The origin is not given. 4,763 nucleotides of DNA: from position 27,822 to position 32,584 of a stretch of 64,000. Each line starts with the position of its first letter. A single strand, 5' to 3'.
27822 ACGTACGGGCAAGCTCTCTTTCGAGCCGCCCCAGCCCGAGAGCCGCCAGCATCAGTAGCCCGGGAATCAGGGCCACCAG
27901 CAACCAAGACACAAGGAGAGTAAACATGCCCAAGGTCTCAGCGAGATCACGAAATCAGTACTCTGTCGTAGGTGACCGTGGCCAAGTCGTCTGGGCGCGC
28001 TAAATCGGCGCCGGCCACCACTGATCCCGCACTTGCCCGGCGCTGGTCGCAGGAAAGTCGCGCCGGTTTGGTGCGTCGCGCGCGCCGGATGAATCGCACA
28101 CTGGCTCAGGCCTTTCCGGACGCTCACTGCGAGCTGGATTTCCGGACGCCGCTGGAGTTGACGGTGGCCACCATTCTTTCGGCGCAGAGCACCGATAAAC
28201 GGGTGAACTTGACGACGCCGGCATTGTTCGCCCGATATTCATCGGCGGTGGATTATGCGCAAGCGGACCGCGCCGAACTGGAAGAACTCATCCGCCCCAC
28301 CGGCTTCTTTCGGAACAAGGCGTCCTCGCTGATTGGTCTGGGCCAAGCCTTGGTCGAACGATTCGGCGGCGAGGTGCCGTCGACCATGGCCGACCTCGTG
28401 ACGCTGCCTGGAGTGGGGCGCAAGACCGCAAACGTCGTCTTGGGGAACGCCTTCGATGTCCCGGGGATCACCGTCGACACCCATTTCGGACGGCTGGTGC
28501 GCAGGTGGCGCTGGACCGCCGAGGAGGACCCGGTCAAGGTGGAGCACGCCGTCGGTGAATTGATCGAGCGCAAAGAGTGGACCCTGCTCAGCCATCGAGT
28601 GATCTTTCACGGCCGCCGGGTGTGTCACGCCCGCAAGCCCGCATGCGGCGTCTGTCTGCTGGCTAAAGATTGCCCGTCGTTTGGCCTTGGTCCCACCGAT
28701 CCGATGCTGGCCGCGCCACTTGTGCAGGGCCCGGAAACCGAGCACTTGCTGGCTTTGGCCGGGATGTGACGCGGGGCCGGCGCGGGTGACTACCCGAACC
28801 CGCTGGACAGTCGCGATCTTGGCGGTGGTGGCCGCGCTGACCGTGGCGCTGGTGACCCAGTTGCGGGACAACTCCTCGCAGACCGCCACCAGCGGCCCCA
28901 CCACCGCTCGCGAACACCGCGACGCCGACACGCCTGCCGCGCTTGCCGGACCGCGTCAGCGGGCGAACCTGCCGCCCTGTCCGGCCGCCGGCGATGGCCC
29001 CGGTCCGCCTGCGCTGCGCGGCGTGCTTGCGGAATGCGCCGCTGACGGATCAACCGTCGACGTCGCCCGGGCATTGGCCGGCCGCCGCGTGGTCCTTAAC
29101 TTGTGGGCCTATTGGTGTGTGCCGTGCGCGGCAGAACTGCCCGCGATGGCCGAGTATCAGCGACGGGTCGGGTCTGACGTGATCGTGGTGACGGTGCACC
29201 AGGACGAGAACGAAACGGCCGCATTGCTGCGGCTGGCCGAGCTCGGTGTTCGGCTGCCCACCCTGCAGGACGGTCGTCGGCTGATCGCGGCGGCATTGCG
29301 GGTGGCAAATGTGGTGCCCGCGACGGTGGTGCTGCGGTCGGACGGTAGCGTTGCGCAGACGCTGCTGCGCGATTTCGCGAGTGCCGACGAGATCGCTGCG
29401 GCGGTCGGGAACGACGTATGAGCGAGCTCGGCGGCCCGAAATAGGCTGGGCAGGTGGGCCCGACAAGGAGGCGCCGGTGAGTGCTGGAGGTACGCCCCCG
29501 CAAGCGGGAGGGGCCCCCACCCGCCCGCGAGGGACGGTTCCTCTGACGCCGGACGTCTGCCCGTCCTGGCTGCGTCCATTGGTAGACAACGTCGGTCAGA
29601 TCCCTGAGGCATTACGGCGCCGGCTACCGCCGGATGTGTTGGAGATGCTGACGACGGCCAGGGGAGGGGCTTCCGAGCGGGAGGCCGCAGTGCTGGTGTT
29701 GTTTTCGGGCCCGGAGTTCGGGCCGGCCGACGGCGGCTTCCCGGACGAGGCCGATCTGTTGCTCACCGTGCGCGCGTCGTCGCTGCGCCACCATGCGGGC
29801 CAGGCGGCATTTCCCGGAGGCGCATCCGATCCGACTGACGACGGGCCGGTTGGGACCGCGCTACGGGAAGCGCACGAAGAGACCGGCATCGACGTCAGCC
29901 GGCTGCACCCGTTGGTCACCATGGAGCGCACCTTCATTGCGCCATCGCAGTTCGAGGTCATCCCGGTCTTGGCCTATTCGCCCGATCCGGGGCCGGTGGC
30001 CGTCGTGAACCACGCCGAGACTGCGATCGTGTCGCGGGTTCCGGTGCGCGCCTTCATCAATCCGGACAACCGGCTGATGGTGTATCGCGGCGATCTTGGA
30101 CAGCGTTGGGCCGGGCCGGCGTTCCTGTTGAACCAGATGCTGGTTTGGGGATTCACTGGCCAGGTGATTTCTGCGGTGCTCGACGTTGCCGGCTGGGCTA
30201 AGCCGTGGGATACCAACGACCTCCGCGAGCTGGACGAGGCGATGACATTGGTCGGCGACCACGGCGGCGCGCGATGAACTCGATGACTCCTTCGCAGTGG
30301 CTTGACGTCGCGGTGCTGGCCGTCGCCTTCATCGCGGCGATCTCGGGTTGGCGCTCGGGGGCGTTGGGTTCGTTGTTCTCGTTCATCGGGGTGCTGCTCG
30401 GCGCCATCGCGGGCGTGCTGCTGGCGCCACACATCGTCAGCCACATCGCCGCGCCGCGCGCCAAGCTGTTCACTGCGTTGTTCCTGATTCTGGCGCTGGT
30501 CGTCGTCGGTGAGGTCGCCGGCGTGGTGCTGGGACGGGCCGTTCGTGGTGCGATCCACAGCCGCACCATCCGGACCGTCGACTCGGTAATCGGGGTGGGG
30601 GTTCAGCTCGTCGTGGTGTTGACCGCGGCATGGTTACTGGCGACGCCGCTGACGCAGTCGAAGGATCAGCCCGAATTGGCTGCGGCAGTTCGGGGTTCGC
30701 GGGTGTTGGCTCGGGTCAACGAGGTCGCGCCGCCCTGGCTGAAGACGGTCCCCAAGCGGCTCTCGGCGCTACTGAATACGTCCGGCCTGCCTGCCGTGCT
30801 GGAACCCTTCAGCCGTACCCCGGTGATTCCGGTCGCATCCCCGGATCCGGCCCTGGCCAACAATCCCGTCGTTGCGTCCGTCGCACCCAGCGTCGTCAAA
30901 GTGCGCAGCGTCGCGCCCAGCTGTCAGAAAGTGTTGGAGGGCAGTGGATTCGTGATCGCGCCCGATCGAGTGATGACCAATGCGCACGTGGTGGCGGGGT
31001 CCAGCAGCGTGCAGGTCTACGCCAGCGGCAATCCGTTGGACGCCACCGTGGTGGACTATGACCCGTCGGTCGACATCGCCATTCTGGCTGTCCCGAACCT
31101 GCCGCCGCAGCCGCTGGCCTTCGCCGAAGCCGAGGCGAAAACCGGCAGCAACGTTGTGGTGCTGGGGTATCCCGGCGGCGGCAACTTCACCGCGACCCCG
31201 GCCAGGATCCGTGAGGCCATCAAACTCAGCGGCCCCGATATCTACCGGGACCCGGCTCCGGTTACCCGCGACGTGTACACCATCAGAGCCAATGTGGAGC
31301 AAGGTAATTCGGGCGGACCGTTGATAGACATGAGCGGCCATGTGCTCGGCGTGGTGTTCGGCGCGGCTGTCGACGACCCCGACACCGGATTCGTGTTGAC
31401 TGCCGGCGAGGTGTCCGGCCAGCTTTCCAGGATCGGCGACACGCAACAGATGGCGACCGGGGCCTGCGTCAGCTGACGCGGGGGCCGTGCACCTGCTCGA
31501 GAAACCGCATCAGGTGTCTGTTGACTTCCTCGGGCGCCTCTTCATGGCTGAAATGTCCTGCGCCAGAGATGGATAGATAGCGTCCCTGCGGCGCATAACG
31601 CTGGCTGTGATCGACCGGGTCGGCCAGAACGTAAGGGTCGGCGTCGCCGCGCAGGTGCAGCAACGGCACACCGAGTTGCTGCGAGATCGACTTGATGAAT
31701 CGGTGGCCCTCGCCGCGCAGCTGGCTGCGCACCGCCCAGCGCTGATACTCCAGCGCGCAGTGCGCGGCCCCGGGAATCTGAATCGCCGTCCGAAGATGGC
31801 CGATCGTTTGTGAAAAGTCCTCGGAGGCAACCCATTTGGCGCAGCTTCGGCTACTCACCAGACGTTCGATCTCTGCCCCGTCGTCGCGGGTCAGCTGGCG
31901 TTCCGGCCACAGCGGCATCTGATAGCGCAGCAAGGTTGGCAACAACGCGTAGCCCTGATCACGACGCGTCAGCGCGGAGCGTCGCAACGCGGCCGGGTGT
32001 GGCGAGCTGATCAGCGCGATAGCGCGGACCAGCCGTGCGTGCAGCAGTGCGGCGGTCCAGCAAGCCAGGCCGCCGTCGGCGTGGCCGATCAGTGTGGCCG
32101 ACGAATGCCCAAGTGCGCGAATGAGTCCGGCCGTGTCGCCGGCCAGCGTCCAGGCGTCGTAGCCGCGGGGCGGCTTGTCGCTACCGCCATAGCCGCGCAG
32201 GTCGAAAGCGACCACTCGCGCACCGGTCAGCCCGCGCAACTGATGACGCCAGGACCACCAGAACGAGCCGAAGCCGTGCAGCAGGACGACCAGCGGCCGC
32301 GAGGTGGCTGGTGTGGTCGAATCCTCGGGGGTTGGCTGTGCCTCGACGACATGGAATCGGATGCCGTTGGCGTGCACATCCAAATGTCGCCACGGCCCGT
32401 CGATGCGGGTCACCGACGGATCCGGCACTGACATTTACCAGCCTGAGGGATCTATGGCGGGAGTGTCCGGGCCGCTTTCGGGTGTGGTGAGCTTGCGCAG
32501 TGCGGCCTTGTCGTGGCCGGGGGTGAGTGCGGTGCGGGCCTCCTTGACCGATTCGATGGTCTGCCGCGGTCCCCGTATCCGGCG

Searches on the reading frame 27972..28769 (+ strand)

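Call 44: search_protein_families(library=pfam, proteins=[window:27972-28769:+], max_evalue=0.0001)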
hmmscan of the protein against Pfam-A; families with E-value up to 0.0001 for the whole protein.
window:27972-28769:+ (265 aa): 2 families
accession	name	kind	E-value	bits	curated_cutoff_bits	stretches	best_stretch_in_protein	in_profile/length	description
PF00730.31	HhH-GPD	-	8.3e-24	84.5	26.2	1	65-199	1-107/108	HhH-GPD superfamily base excision DNA repair protein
PF00633.29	HHH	-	2.2e-08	33.9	24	1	130-157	1-28/30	Helix-hairpin-helix motif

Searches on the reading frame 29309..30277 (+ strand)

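Call 44: search_protein_families(library=pfam, proteins=[window:29309-30277:+], max_evalue=0.0001)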
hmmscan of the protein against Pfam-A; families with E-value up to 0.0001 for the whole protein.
window:29309-30277:+ (322 aa): 1 family
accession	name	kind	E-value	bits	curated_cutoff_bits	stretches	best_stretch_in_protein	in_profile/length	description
PF00293.34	NUDIX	-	1.8e-09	38.2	21.1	1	148-213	13-77/134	NUDIX domain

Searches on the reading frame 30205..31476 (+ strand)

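Call 44: search_protein_families(library=pfam, proteins=[window:30205-31476:+], max_evalue=0.0001)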
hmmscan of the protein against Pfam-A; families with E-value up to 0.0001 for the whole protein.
window:30205-31476:+ (423 aa): 3 families
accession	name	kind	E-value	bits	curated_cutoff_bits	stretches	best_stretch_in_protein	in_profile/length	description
PF13365.12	Trypsin_2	-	1.1e-26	94.7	27.6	1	246-383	1-144/144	Trypsin-like peptidase domain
PF02674.22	Colicin_V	-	9.2e-14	52.1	29.3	1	33-175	1-143/144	Colicin V production protein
PF00089.32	Trypsin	-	5.1e-12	46.5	20.6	1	247-387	28-198/220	Trypsin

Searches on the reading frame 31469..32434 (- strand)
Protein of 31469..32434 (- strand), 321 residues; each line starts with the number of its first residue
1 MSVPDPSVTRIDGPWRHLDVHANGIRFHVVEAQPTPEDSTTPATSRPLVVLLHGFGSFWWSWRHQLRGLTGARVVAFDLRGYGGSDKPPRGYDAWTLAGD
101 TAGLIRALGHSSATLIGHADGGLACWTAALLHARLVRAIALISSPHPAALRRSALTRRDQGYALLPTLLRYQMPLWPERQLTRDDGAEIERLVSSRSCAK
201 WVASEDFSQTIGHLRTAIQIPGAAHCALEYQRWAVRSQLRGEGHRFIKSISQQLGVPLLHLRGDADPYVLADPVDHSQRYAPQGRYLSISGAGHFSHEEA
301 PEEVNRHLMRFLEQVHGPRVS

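Call 45: search_protein_families(library=pfam, proteins=[window:31469-32434:-], max_evalue=0.0001)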
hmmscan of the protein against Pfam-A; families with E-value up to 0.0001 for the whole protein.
window:31469-32434:- (321 aa): 3 families
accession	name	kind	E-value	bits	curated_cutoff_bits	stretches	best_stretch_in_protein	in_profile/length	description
PF00561.26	Abhydrolase_1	-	1.1e-26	94.4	25.8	1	47-301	1-245/245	alpha/beta hydrolase fold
PF12697.13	Abhydrolase_6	-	6.9e-21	76.3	26.3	1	49-306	1-216/217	Alpha/beta hydrolase family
PF12146.15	Hydrolase_4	-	8e-08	32.3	27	1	45-181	3-139/239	Serine aminopeptidase, S33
